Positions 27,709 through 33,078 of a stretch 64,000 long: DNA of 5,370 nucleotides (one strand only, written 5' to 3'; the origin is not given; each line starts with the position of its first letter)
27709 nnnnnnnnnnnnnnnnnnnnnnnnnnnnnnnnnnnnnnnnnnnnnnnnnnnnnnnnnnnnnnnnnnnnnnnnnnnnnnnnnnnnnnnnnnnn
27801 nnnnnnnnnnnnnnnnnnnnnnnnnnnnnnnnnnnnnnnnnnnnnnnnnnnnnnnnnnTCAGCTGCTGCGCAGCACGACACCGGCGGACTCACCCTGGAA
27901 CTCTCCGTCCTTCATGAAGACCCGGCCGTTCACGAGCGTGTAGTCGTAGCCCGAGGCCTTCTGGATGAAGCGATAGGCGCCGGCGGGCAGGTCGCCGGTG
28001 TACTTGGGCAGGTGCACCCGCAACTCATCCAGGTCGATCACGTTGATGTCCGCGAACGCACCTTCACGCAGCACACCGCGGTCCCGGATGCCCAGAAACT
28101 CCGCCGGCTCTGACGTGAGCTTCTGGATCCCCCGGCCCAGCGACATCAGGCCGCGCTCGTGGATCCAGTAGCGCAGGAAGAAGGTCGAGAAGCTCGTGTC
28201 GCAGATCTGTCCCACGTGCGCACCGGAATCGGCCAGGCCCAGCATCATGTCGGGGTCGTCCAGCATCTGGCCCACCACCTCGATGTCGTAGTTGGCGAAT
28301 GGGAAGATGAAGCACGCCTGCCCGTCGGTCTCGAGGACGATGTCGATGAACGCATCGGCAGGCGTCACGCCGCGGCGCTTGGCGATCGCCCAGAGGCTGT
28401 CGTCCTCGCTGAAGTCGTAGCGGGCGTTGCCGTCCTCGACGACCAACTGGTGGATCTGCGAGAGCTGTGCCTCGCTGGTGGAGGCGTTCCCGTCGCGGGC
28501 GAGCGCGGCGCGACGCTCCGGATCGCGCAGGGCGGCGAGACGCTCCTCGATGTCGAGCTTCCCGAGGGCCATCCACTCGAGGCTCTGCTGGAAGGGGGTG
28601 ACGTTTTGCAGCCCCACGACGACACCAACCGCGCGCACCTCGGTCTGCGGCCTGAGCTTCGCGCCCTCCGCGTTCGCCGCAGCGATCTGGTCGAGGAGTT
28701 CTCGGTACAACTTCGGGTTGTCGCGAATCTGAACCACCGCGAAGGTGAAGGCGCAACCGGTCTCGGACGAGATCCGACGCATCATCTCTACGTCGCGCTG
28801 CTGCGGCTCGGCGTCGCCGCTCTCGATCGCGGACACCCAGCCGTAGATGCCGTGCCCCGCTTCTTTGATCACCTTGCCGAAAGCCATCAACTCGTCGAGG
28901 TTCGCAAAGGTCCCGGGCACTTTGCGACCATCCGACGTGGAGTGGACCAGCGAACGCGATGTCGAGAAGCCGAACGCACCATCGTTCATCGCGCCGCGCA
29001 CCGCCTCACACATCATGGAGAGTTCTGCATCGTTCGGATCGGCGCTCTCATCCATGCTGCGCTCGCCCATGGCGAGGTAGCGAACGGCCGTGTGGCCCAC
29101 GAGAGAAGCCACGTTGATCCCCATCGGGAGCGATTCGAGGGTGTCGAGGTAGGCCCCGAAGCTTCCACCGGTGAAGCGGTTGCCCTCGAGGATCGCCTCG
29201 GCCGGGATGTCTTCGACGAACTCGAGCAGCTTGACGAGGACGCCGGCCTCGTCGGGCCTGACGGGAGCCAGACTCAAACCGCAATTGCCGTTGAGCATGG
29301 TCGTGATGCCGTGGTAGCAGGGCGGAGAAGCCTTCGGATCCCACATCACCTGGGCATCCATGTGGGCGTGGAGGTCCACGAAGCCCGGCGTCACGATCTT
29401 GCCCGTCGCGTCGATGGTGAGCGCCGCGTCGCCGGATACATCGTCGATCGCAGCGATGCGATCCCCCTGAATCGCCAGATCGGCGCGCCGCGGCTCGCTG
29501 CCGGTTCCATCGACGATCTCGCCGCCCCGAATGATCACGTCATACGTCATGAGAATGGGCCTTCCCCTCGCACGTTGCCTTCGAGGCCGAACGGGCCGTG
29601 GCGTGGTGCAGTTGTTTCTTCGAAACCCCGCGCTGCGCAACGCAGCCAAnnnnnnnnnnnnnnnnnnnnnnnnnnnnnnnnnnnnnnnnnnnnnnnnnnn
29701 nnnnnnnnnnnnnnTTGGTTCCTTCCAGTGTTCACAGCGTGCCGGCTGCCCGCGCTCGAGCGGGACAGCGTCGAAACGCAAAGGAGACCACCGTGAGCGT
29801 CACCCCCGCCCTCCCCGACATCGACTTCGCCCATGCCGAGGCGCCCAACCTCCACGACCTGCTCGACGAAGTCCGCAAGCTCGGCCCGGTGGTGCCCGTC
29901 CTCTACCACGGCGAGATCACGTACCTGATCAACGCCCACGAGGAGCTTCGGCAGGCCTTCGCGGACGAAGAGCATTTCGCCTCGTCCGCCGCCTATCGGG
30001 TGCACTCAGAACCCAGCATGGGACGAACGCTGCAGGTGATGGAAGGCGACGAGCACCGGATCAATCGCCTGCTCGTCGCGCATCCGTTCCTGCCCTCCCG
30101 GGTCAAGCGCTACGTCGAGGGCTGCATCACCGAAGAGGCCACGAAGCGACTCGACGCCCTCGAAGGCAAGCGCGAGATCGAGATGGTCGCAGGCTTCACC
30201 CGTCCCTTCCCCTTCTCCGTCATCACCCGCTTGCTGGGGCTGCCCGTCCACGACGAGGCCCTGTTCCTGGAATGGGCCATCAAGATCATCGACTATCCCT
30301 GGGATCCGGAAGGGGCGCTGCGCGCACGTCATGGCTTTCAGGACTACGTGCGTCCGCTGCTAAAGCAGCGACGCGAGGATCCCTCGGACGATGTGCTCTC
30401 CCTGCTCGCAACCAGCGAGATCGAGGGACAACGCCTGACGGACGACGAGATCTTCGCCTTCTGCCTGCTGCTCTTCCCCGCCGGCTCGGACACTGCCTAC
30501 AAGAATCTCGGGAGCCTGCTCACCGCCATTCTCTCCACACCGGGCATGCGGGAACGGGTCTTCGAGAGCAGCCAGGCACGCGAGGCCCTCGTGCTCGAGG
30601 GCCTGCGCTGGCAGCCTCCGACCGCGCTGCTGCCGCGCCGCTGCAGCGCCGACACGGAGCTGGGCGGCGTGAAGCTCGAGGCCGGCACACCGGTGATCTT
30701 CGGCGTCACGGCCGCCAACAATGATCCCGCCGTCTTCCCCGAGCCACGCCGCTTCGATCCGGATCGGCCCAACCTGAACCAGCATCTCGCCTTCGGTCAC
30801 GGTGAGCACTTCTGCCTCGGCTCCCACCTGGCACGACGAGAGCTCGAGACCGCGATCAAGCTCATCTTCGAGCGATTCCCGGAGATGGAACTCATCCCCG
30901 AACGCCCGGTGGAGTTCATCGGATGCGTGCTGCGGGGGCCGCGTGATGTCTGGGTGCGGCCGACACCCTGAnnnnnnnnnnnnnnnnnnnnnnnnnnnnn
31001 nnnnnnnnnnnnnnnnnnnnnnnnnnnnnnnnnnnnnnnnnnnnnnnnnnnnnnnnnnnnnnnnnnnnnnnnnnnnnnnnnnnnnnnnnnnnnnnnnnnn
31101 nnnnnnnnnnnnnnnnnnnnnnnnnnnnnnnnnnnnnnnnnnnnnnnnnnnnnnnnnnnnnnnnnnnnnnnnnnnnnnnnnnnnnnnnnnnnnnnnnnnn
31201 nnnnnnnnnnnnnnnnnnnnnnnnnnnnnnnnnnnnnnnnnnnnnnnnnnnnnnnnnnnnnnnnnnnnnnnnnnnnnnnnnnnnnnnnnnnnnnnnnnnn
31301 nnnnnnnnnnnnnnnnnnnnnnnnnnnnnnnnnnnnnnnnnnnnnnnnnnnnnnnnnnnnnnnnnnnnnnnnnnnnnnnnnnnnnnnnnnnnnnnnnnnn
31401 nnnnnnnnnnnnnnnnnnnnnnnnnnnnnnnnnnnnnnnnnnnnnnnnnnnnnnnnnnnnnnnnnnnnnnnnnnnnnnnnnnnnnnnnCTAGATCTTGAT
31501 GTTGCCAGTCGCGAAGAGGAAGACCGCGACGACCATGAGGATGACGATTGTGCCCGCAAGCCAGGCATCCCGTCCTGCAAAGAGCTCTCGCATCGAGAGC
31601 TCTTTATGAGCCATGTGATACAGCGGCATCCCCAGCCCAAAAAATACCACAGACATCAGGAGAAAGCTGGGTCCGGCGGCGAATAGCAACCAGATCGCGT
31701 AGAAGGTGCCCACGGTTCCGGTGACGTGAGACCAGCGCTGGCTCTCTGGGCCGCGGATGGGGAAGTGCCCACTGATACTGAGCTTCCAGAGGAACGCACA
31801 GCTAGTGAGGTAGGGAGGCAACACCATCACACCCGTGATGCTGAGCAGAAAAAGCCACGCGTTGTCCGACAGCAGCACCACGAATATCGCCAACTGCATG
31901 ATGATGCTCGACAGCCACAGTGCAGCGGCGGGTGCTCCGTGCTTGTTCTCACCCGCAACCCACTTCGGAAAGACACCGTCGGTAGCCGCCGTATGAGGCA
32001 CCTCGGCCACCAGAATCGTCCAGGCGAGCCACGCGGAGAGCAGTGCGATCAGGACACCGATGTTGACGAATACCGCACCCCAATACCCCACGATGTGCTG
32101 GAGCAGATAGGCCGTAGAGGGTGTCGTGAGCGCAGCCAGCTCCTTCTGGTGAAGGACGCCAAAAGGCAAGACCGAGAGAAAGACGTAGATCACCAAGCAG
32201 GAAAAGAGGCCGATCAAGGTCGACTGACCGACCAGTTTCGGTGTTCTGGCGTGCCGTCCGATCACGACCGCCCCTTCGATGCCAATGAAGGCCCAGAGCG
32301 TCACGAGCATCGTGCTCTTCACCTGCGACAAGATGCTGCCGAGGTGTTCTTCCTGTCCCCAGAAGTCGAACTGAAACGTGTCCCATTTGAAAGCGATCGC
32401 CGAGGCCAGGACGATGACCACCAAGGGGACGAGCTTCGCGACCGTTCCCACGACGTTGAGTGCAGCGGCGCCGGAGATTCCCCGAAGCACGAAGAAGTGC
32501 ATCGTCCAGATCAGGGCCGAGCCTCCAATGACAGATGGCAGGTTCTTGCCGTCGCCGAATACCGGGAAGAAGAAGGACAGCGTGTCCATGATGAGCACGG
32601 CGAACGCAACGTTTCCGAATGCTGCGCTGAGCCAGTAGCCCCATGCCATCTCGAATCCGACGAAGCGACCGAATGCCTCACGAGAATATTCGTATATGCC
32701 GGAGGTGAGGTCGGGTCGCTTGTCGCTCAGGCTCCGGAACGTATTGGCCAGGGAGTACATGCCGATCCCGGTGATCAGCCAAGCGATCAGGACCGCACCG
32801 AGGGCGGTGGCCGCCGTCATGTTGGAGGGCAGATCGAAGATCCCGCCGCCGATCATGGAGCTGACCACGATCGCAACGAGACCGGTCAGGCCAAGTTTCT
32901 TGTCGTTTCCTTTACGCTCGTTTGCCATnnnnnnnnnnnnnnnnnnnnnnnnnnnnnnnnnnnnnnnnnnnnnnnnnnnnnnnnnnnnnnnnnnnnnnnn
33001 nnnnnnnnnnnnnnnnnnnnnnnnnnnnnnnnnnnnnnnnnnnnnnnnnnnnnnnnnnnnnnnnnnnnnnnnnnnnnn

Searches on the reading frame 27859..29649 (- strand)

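Call 65: search_protein_families(library=pfam, max_evalue=0.00001, proteins=[window:27859-29649:-])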
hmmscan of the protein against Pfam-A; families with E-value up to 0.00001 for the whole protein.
window:27859-29649:- (596 aa): 2 families
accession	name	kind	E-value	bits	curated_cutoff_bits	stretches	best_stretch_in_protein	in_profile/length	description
PF07969.17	Amidohydro_3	-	1.1e-39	137.7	29.7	1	78-577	2-470/472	Amidohydrolase family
PF01979.26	Amidohydro_1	-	2.7e-11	43.7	25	1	437-576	245-343/345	Amidohydrolase family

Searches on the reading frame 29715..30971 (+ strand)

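Call 65: search_protein_families(library=pfam, max_evalue=0.00001, proteins=[window:29715-30971:+])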
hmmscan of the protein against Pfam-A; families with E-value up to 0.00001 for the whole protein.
window:29715-30971:+ (418 aa): 1 family
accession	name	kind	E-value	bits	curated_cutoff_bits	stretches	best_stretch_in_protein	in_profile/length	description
PF00067.27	p450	-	3.1e-35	122.3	22.8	1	202-398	210-441/462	Cytochrome P450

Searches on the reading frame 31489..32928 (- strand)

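Call 65: search_protein_families(library=pfam, max_evalue=0.00001, proteins=[window:31489-32928:-])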
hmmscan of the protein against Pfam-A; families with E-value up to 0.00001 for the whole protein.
window:31489-32928:- (479 aa): 2 families
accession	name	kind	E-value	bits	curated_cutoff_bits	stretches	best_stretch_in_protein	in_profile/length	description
PF13520.12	AA_permease_2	-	1.7e-52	179.3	27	1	12-423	1-406/427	Amino acid permease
PF00324.27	AA_permease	-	8.6e-21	74.6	24.6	1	17-378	2-376/470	Amino acid permease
